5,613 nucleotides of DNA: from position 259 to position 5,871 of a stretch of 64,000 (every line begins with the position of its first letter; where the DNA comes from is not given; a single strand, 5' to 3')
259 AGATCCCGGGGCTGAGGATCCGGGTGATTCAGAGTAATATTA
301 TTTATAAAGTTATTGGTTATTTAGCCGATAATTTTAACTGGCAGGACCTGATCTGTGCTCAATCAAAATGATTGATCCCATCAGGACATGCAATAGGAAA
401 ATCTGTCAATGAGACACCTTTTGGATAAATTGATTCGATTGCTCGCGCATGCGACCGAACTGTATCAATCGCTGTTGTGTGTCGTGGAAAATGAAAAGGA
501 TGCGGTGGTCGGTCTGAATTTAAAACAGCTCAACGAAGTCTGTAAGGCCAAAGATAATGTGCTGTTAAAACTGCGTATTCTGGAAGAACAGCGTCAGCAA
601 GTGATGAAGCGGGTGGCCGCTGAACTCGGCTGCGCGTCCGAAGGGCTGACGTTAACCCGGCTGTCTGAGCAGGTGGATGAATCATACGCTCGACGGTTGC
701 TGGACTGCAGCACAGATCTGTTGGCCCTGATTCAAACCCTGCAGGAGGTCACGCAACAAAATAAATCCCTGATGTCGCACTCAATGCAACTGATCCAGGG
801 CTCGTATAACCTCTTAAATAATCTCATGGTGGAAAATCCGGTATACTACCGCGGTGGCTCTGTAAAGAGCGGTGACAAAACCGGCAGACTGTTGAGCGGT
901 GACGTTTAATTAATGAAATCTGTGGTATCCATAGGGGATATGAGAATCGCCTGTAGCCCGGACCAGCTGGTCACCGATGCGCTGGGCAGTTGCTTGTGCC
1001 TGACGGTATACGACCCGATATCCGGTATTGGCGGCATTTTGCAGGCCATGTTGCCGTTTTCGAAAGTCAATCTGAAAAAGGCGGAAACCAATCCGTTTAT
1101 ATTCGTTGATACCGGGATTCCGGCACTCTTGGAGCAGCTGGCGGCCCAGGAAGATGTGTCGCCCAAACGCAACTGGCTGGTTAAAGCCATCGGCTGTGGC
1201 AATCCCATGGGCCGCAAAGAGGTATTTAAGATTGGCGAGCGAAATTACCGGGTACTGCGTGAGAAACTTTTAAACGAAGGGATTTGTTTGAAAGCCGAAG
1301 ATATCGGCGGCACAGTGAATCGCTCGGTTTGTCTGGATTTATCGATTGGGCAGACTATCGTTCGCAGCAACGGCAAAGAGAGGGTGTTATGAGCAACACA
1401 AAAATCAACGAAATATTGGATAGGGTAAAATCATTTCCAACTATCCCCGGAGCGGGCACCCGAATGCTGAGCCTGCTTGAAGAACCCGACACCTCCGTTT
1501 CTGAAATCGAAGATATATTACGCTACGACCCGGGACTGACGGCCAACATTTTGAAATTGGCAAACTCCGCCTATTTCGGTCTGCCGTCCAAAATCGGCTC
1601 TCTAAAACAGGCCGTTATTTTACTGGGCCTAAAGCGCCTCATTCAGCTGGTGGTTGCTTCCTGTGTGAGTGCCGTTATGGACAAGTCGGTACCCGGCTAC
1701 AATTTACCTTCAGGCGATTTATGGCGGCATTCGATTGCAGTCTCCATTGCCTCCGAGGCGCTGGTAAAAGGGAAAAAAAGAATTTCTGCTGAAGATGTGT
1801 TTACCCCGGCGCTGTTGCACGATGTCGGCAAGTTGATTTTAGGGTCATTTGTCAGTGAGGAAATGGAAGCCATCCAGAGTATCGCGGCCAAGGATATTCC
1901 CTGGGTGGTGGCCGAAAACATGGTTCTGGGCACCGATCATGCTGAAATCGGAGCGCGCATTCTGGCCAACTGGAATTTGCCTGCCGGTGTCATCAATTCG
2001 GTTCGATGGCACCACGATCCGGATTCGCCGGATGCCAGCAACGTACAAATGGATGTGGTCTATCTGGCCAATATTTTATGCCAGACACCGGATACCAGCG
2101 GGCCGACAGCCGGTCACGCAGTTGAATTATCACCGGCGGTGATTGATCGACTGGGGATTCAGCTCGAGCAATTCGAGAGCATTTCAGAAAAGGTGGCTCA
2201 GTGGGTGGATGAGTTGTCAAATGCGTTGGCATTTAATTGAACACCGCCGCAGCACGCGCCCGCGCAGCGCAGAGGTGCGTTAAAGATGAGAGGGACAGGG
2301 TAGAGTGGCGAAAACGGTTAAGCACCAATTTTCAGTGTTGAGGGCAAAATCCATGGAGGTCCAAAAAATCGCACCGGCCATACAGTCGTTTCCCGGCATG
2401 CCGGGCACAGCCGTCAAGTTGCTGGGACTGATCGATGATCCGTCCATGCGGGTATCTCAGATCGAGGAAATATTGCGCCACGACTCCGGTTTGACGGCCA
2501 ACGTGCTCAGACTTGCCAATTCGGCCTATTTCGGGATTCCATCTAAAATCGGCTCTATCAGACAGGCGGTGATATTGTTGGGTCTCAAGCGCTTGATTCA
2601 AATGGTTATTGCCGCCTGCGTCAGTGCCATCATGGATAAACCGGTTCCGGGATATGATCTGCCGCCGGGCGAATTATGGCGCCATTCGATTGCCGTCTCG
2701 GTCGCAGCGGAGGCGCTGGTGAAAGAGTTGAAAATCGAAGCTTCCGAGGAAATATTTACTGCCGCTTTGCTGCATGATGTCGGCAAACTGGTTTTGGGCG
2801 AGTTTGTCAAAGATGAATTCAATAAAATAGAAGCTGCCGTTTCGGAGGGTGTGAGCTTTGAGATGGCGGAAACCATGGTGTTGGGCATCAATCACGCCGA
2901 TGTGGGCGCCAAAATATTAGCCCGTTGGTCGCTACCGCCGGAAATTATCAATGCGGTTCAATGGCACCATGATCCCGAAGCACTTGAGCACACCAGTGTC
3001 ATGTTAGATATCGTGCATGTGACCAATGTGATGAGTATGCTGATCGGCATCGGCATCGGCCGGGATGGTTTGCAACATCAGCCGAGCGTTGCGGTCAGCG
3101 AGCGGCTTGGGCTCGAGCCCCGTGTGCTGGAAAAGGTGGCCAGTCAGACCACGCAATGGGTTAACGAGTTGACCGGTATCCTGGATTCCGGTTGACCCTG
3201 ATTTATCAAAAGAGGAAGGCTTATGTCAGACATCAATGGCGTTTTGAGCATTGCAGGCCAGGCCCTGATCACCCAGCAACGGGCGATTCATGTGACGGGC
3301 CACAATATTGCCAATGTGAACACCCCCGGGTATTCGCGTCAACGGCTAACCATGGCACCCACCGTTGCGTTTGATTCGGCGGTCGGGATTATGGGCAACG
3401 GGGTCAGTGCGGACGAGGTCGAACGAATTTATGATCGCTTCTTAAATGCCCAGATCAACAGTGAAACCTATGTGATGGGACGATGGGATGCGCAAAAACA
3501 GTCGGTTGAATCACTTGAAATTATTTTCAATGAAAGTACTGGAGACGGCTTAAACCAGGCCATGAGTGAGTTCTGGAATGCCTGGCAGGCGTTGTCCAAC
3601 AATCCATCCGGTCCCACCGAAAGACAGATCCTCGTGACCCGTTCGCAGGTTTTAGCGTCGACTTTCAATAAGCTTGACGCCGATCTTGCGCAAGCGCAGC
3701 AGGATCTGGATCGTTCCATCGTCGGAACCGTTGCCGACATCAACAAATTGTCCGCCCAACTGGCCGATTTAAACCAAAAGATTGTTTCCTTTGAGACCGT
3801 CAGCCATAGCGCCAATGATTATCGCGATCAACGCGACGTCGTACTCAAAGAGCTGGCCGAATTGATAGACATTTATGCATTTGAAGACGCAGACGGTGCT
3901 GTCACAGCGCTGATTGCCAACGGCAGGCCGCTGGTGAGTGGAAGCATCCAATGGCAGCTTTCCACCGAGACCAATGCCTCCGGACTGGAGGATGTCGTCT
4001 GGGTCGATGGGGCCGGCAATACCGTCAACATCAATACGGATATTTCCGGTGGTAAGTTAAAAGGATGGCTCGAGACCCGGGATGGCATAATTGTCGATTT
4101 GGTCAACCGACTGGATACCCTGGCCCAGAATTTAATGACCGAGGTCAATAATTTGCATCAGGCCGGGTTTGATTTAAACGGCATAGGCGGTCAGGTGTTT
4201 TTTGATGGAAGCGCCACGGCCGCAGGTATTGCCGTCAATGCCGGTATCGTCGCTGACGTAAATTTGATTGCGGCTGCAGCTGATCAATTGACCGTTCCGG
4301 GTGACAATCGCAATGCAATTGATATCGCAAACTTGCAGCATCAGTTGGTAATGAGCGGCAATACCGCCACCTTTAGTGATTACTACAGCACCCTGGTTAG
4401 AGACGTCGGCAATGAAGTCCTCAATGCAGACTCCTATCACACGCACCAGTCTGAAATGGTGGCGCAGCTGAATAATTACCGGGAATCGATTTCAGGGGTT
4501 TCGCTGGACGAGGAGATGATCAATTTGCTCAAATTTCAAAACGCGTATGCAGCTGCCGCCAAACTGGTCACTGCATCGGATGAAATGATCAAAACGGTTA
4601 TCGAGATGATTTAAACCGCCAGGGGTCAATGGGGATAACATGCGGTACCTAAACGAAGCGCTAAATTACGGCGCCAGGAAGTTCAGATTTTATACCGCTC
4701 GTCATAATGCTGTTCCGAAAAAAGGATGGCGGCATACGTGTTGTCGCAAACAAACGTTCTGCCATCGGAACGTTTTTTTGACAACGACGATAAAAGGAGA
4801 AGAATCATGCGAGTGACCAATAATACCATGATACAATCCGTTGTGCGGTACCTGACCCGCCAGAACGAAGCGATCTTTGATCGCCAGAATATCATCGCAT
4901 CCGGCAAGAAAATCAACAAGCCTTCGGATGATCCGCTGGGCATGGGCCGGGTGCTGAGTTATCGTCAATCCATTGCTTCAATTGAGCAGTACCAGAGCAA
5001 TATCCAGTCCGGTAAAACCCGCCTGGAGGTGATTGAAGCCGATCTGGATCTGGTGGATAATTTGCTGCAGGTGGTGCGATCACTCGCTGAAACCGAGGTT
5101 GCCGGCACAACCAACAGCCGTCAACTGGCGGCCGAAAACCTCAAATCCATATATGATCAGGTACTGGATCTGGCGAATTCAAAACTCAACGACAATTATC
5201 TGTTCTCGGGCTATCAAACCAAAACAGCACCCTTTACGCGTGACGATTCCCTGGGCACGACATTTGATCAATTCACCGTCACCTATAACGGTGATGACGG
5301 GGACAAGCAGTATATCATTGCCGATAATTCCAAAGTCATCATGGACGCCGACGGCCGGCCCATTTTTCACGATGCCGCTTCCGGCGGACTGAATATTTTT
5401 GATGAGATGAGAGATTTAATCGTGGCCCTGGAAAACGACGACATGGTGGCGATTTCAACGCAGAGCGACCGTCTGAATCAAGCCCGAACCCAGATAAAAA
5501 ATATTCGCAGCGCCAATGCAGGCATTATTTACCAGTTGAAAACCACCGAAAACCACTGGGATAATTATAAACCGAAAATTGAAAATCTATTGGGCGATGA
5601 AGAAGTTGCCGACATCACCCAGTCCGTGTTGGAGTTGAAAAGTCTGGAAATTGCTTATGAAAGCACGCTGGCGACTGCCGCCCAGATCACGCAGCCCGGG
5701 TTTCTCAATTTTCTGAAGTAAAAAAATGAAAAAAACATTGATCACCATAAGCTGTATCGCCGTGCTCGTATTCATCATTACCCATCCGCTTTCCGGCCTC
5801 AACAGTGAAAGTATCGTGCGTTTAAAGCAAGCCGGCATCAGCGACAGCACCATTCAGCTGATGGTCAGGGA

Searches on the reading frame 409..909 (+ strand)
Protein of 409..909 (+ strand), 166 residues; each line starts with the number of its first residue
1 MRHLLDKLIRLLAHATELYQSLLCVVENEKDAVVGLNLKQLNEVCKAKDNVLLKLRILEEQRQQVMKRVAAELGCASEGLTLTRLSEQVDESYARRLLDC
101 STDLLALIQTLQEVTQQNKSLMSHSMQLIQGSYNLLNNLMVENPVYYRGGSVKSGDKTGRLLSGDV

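Call 19: search_protein_families(library=pfam, proteins=[window:409-909:+])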
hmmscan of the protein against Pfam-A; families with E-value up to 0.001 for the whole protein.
window:409-909:+ (166 aa): 1 family
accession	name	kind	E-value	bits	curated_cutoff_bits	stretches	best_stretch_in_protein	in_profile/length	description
PF05130.17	FlgN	-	3e-20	73.6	30.5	1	1-151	1-144/147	FlgN protein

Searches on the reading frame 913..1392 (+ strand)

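Call 19: search_protein_families(library=pfam, proteins=[window:913-1392:+])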
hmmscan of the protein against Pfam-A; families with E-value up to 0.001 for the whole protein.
window:913-1392:+ (159 aa): 1 family
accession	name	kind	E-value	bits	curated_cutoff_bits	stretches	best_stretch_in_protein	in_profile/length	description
PF03975.18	CheD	-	1.9e-18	67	25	1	46-151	1-107/108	CheD chemotactic sensory transduction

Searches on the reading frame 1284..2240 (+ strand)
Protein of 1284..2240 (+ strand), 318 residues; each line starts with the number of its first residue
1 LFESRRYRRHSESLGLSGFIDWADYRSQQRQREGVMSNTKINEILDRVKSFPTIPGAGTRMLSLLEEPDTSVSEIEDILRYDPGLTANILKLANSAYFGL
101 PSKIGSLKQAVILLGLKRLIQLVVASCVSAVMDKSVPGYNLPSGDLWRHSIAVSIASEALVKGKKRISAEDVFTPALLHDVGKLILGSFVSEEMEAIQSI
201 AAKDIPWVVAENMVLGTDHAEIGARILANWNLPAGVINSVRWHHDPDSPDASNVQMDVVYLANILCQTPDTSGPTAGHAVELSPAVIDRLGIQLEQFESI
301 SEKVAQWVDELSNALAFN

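Call 19: search_protein_families(library=pfam, proteins=[window:1284-2240:+])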
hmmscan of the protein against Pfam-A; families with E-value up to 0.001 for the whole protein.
window:1284-2240:+ (318 aa): 2 families
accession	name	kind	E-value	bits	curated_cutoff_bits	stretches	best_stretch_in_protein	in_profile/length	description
PF08668.18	HDOD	-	3.7e-54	183.7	22.9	1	52-246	2-196/196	HDOD domain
PF01966.28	HD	-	2.3e-07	31.6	22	1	147-248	2-90/116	HD domain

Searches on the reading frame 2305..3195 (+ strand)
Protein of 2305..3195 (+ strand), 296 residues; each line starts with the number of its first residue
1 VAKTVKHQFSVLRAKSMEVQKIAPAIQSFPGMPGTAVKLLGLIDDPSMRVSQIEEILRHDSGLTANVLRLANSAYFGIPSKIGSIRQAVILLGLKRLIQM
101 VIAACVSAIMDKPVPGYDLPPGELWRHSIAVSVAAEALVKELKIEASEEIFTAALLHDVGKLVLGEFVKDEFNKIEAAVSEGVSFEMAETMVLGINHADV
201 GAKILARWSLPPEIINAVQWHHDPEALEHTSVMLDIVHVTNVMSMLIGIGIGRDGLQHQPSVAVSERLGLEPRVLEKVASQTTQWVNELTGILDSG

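Call 19: search_protein_families(library=pfam, proteins=[window:2305-3195:+])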
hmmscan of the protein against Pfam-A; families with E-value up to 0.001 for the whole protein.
window:2305-3195:+ (296 aa): 3 families
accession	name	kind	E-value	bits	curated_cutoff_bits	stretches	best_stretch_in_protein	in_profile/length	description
PF08668.18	HDOD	-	3.4e-56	190.3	22.9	1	30-224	2-196/196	HDOD domain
PF01966.28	HD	-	1.8e-12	48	22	1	125-226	2-90/116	HD domain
PF18019.7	Cas3_HD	-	0.00023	21.7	23.1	1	123-226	28-134/207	Cas3, HD domain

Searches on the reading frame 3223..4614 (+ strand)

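Call 10: search_protein_families(library=pfam, proteins=[window:3223-4614:+])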
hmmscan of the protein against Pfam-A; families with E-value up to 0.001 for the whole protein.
window:3223-4614:+ (463 aa): 3 families
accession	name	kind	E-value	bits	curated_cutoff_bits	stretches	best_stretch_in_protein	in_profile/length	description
PF22638.1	FlgK_D1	-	9.4e-64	215.6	28.6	1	96-327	2-233/233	Flagellar hook-associated protein FlgK helical domain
PF06429.18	Flg_bbr_C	-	5.8e-12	45.4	23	1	423-462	7-46/46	Flagellar basal body rod FlgEFG protein C-terminal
PF00460.25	Flg_bb_rod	-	4.3e-08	33.4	20.7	1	9-37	2-30/31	Flagella basal body rod protein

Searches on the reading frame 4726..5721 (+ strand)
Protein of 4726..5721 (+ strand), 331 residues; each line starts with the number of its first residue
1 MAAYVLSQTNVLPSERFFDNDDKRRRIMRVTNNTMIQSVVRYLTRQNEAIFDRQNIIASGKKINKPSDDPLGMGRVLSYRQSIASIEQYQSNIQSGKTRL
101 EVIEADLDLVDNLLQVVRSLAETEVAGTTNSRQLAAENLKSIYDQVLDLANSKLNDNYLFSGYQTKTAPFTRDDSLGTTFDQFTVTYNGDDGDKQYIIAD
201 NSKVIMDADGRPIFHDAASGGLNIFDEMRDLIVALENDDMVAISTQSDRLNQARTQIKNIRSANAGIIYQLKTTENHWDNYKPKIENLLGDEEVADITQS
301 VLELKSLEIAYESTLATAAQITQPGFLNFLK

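Call 10: search_protein_families(library=pfam, proteins=[window:4726-5721:+])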
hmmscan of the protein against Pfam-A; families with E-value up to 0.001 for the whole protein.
window:4726-5721:+ (331 aa): 1 family
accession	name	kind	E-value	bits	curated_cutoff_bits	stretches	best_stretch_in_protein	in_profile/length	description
PF00669.25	Flagellin_N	-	7.3e-15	55.7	26.6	1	31-165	2-139/139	Bacterial flagellin N-terminal helical region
